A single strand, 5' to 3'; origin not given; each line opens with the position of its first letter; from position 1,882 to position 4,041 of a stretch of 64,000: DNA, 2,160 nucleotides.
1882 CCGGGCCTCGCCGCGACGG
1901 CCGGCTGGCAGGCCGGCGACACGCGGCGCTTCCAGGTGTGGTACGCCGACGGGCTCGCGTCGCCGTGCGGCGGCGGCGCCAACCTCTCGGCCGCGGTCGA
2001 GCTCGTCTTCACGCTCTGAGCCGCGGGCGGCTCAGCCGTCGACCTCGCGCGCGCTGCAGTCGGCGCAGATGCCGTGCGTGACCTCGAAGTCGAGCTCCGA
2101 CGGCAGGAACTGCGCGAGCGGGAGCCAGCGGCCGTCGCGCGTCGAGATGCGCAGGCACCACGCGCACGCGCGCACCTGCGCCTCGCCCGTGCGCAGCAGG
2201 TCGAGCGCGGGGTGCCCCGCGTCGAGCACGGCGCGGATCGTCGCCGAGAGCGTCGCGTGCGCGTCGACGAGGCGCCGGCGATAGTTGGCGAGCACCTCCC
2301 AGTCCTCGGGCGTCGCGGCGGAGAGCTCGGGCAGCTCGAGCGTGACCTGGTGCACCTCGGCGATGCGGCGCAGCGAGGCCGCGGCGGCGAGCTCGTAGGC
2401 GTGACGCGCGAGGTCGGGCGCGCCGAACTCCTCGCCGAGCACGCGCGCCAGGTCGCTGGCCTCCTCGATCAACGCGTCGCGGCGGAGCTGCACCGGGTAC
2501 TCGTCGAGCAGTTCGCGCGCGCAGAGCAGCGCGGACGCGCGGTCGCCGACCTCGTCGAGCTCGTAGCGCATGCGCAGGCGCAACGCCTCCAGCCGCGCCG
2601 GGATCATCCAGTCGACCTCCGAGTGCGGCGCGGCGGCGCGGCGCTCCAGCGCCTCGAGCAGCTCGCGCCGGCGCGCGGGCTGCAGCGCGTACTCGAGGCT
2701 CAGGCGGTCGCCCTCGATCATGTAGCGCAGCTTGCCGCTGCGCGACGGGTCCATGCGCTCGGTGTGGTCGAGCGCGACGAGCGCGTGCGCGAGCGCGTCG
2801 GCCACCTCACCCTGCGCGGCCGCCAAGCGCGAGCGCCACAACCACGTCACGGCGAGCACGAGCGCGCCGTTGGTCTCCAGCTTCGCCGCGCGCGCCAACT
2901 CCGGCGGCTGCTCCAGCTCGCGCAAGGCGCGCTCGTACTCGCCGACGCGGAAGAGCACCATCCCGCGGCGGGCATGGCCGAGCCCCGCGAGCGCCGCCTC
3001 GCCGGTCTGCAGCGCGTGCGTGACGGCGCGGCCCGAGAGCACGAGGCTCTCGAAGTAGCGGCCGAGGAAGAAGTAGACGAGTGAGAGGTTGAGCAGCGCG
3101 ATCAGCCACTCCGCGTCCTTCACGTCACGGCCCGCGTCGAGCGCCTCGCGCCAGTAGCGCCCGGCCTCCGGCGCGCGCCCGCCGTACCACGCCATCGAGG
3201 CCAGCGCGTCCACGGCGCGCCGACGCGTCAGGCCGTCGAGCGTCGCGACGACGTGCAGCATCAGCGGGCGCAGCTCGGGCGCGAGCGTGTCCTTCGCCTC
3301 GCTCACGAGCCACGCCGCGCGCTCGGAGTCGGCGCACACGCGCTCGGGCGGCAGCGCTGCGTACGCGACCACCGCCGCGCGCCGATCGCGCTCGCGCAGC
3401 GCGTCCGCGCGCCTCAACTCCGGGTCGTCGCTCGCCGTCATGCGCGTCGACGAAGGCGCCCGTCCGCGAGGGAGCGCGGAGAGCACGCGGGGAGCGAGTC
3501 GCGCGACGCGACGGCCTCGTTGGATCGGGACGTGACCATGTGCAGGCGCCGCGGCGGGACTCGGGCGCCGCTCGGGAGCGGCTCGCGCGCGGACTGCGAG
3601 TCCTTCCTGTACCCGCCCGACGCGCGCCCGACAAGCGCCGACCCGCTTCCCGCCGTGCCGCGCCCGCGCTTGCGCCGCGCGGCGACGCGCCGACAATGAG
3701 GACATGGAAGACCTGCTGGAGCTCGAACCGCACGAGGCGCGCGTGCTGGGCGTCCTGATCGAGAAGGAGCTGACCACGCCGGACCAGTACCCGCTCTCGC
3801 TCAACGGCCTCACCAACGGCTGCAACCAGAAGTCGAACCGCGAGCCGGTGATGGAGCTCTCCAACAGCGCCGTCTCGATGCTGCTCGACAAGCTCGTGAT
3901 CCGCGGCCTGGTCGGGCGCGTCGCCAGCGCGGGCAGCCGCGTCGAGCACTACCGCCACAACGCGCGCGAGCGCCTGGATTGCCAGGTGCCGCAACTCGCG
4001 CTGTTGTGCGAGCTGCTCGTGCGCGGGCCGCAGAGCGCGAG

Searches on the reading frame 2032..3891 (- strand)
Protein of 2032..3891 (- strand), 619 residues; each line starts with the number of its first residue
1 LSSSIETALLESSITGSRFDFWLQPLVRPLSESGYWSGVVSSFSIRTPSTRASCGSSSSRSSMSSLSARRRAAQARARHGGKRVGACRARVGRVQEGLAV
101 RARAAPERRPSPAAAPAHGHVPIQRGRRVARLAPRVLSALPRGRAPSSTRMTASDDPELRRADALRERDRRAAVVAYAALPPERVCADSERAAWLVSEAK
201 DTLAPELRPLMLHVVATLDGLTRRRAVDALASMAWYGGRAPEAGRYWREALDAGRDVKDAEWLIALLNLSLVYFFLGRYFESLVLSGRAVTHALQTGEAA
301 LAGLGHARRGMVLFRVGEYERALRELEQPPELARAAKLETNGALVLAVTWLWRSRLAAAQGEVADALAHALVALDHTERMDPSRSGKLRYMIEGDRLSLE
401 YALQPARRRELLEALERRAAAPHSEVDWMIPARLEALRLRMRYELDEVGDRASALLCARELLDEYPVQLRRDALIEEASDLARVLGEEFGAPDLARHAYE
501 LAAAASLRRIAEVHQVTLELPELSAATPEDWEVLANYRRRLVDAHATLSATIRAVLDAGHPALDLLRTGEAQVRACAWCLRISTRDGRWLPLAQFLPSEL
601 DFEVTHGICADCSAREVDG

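Call 78: search_protein_families(library=pfam, proteins=[window:2032-3891:-], max_evalue=0.001)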
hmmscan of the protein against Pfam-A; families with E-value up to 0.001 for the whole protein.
window:2032-3891:- (619 aa): 1 family
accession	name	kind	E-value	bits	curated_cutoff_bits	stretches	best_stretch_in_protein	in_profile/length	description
PF13424.12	TPR_12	-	3.1e-05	24.5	30.1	0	229-282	8-64/77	Tetratricopeptide repeat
